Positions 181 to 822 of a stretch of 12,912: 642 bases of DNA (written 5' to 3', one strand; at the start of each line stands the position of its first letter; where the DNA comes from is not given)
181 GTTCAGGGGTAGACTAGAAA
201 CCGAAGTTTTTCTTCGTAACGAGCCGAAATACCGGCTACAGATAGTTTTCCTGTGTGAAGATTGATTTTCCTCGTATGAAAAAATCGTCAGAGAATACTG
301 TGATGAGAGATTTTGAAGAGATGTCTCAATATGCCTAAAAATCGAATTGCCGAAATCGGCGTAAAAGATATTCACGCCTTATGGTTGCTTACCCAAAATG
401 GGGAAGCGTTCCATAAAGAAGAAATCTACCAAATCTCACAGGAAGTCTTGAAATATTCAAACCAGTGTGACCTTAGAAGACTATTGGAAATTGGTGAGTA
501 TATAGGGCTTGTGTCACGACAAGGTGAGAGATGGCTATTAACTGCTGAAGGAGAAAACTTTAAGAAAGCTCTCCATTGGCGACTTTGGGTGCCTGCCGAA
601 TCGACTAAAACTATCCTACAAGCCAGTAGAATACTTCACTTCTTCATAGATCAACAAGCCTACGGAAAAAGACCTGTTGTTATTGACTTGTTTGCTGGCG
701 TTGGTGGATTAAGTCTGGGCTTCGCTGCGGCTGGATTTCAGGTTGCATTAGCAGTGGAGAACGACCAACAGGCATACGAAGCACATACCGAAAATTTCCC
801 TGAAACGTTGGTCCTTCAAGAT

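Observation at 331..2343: C5-MTase with a ~210-aa basic insertion between motifs VI and VIII plus an N-terminal wHTH-like extension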

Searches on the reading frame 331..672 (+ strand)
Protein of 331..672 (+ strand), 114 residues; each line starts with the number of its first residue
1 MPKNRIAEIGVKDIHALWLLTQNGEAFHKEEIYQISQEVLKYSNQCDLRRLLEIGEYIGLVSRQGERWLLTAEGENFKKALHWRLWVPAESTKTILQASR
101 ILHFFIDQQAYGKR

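Call 35: search_protein_families(library=pfam, proteins=[window:331-672:+], max_evalue=10)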
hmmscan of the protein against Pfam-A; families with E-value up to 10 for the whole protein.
window:331-672:+ (114 aa): 1 family
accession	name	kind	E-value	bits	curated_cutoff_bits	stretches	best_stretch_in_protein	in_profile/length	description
PF17833.7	pre-PUA_NIP7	-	0.065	14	23.1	1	25-63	34-72/80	NIP7/UPF0113, pre-PUA domain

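Call 55: search_solved_structures(query=A4, max_evalue=10, show_alignments=2)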
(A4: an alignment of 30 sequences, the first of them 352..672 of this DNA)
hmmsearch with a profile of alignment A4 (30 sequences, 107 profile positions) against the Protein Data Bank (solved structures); distinct sequences matched with E-value up to 10: 0.

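Call 57: search_protein_families(library=pfam, alignment_id=A4, max_evalue=1)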
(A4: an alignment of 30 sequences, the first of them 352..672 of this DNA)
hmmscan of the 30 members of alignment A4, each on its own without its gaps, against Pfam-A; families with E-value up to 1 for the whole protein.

A. member 1, window:352-672:+ (107 aa): 1 family
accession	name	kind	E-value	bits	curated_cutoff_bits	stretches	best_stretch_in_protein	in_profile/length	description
PF17833.7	pre-PUA_NIP7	-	0.063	14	23.1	1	18-56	34-72/80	NIP7/UPF0113, pre-PUA domain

B. families by the number of members that match (of 30 scanned): 20 families
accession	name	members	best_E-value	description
PF09821.14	AAA_assoc_C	4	0.082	C-terminal AAA-associated domain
PF23589.2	WH_AprA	2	0.038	AprA winged helix domain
PF11625.14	DUF3253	1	0.0036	Protein of unknown function (DUF3253)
PF08861.15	DUF1828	1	0.023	Domain of unknown function DUF1828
PF14338.12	Mrr_N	1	0.03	Mrr N-terminal domain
PF20594.3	DUF6794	1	0.056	Domain of unknown function (DUF6794)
PF17833.7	pre-PUA_NIP7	1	0.063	NIP7/UPF0113, pre-PUA domain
PF21134.2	T4_UVSX_C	1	0.086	Bacteriophage T4, Recombination and repair protein, C-terminal domain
PF20019.4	VMAP-M20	1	0.094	vWA-MoxR associated protein middle region 20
PF16693.10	Yop-YscD_ppl_1st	1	0.1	YscD/CdsD-like Bon-like domain 1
PF14947.12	HTH_45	1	0.1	Winged helix-turn-helix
PF19020.6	Ta1207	1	0.11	Ta1207 family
PF25317.1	SAM_SMF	1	0.13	SMF/DprA SAM domain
PF23245.1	RRM_PARP14_2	1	0.14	PARP14, second RRM domain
PF12212.14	PAZ_2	1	0.15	PAZ domain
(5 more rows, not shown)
